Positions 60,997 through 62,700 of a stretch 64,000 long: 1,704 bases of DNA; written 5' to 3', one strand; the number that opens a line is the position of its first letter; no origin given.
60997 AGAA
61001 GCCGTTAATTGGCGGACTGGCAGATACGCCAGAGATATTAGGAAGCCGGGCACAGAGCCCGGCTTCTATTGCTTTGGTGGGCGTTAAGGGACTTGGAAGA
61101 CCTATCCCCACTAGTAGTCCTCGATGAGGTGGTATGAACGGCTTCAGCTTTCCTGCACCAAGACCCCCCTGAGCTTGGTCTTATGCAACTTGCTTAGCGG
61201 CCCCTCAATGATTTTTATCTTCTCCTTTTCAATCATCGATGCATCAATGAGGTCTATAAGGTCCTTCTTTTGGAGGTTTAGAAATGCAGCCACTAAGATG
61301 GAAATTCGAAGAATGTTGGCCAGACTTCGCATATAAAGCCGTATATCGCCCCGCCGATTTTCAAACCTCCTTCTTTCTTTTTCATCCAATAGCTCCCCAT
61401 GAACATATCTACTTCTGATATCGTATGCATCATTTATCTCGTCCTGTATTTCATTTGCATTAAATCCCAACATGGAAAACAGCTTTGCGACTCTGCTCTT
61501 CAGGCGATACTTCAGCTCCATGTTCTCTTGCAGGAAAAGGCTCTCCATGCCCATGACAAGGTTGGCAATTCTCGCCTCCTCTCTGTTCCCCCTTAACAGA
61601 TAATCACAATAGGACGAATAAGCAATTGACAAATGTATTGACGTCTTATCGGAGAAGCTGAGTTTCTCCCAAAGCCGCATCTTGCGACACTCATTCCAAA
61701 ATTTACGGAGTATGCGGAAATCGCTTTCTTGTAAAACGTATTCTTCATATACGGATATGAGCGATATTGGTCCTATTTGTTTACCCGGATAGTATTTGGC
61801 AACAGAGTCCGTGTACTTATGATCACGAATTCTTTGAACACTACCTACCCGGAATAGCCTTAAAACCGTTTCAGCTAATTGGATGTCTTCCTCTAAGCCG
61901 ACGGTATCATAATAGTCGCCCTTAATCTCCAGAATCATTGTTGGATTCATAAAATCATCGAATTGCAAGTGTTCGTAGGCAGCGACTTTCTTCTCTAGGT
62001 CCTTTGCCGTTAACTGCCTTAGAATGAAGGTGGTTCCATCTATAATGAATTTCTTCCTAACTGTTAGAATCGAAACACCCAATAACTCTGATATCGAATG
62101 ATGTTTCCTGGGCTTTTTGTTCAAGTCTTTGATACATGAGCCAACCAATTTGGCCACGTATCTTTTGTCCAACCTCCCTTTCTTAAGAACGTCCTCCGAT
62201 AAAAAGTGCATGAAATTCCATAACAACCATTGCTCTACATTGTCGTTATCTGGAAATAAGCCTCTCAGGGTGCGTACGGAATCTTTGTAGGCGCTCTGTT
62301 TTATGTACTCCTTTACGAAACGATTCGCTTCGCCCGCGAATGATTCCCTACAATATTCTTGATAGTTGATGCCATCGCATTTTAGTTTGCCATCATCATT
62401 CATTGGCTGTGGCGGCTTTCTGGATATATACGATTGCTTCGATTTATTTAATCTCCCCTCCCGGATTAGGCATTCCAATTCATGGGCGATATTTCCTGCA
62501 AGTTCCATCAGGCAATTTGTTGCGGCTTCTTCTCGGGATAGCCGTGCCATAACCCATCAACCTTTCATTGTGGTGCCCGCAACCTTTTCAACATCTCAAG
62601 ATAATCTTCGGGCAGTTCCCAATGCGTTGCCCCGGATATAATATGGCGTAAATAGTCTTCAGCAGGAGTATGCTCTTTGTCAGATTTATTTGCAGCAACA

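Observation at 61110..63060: Low-GC two-gene module: GGCT/AIG2-like enzyme + large HEPN-like protein, embedded among TA cassettes. Candidate undescribed defence / abortive-infection system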

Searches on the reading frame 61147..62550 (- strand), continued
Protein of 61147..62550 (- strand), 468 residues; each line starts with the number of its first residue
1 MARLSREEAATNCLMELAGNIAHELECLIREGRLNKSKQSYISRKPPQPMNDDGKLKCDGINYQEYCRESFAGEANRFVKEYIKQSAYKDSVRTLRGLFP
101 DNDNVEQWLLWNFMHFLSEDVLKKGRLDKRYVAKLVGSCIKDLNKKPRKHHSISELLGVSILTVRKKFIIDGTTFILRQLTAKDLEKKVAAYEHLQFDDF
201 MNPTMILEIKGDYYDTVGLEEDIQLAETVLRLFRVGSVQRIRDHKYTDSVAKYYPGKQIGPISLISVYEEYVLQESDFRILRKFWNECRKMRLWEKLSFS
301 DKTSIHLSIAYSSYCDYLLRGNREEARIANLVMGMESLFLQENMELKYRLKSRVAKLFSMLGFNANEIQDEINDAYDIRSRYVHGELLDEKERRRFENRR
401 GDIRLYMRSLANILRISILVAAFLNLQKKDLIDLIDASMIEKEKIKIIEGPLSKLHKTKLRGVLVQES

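Call 69: fold_search(model_id=the predicted structure, library=pdb)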
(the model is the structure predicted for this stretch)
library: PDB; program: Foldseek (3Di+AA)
matches with E <= 10: 234; with E <= 0.001: 0
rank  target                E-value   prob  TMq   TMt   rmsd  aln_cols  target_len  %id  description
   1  9r62_K                1.1e-01  0.04  0.07  0.05  32.8       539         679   10  CPS co-polymerase Wzc_C1 (released 2026-03-04)
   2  9r64_I                1.7e-01  0.04  0.07  0.05  34.5       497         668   10  CPS secretion pathway Wza-Wzc_C1 (Conf 0) (released 2026-03-04)
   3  3wfp_E                5.8e-01  0.09  0.15  0.16  19.8       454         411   11  tRNA processing enzyme (apo form 2) (released 2014-01-01)
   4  3wfp_A                6.3e-01  0.08  0.15  0.15  19.5       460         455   12  tRNA processing enzyme (apo form 2) (released 2014-01-01)
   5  5xan_A                6.3e-01  0.06  0.12  0.08  31.2       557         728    8  Crystal structure of SecDF in I form (P212121 space group) (released 2017-05-17)
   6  3wfo_B                7.2e-01  0.08  0.15  0.16  19.5       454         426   12  tRNA processing enzyme (apo form 1) (released 2014-01-01)
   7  8wm4_A                7.2e-01  0.08  0.13  0.05  27.8       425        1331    8  Cryo-EM structure of DiCas7-11 in complex with crRNA (released 2024-05-29)
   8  9qq6_A                7.6e-01  0.03  0.09  0.08  27.0       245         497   12  Structure of the Azotobacter vinelandii NifL-NifA complex (released 2025-06-18)
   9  7pkn_N                8.3e-01  0.06  0.10  0.13  22.0       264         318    9  Structure of the human CCAN deltaCT complex (released 2022-04-27)
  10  6bzn_D                9.5e-01  0.08  0.12  0.12  20.8       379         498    7  Crystal structure of halogenase PltM (released 2019-03-20)
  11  9r6b_I                1.0e+00  0.02  0.08  0.06  44.9       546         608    8  CPS secretion pathway Wza-Wzc (Conf 4) (released 2026-03-04)
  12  6bzn_B                1.0e+00  0.08  0.12  0.12  20.8       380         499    7  Crystal structure of halogenase PltM (released 2019-03-20)
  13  7e2h_E                1.0e+00  0.03  0.10  0.07  23.4       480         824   10  Cryo-EM structure of hDisp1NNN-3C-Cleavage (released 2021-12-08)
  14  6bzz_D                1.1e+00  0.07  0.12  0.11  20.9       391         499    8  Crystal structure of halogenase PltM in complex with partially bound FAD (released 2019-03-20)
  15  5uig                  1.1e+00  0.06  0.08  0.09  22.4       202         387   12  Crystal structure of adenosine A2A receptor bound to a novel triazole-carboximidamide antagonist (released 2017-02-08)
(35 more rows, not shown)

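Call 81: find_related_loci(query=A1, collection=viral_contigs, flank=5000)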
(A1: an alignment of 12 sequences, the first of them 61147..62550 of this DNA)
Query A1 (468 aa) in viral_contigs; peptide patterns used: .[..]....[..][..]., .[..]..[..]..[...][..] (x = any residue, [..] = any of these).
37 stretches matched a pattern, but none encodes a relative of the query by tblastn (E <= 1e-3).

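Call 84: search_protein_families(library=phrogs, proteins=[window:61147-62550:-], max_evalue=0.01)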
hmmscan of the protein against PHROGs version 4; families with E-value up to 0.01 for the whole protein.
window:61147-62550:- (468 aa): 1 family
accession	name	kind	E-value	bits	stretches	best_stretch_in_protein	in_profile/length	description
phrog_28161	-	unknown function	3.7e-05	24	1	308-391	195-276/315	-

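Call 95: search_dna_similar(query=P0006, collection=plasmids, mode=protein, max_evalue=0.00001, max_rows=25)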
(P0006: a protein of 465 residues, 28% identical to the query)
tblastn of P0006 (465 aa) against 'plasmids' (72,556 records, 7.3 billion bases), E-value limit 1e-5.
No match.

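Call 96: search_dna_similar(query=P0134, collection=plasmids, mode=protein, max_evalue=0.00001, max_rows=25)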
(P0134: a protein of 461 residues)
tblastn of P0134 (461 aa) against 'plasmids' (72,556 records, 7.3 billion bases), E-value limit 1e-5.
No match.

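Call 101: search_protein_families(library=pfam, proteins=[L012:591-1022:+], max_evalue=0.05)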
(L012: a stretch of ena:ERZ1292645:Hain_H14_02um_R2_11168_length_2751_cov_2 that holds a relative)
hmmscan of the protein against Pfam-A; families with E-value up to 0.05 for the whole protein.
L012:591-1022:+ (144 aa): 0 families

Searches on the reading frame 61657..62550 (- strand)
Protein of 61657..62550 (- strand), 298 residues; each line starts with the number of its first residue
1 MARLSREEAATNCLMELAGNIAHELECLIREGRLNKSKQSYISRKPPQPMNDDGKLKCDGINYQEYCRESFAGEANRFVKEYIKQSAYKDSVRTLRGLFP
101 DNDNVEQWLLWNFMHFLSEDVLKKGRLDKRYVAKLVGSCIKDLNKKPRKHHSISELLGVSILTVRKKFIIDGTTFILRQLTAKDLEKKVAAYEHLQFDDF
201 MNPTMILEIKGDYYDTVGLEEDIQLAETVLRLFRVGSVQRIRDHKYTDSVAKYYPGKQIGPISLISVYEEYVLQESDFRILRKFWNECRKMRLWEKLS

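Call 110: predict_structure(alignment_id=A4)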
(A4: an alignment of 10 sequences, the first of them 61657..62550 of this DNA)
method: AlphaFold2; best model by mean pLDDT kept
length: 298 residues; sequences in the alignment: 10
mean_pLDDT: 83.1   pTM: 0.78
mean pLDDT of the five models: 83.1, 82.9, 81.7, 81.7, 81.2
residues with pLDDT >= 90: 129; 70-90: 119; 50-70: 37; < 50: 13
segments of 3 or more residues with pLDDT < 50: 254-259, 261-266
pLDDT, mean of each block of 10 residues (from residue 1): 80 96 93 89 70 55 82 90 95 93 85 92 88 93 90 89 90 93 81 62 88 87 89 76 85 53 51 90 91 72
secondary structure, 60 per line:
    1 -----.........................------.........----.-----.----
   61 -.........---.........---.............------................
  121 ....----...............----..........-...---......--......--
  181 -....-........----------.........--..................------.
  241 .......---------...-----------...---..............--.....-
elements in order: H6-30 E37-45 E62-70 H74-82 H86-98 H105-124 H129-143 E148-157 E159-161 E165-170 E173-178 H182-185 E187-190 H191-194 E205-213 H216-233 E240-247 E257-259 E271-273 H277-290 H293-297
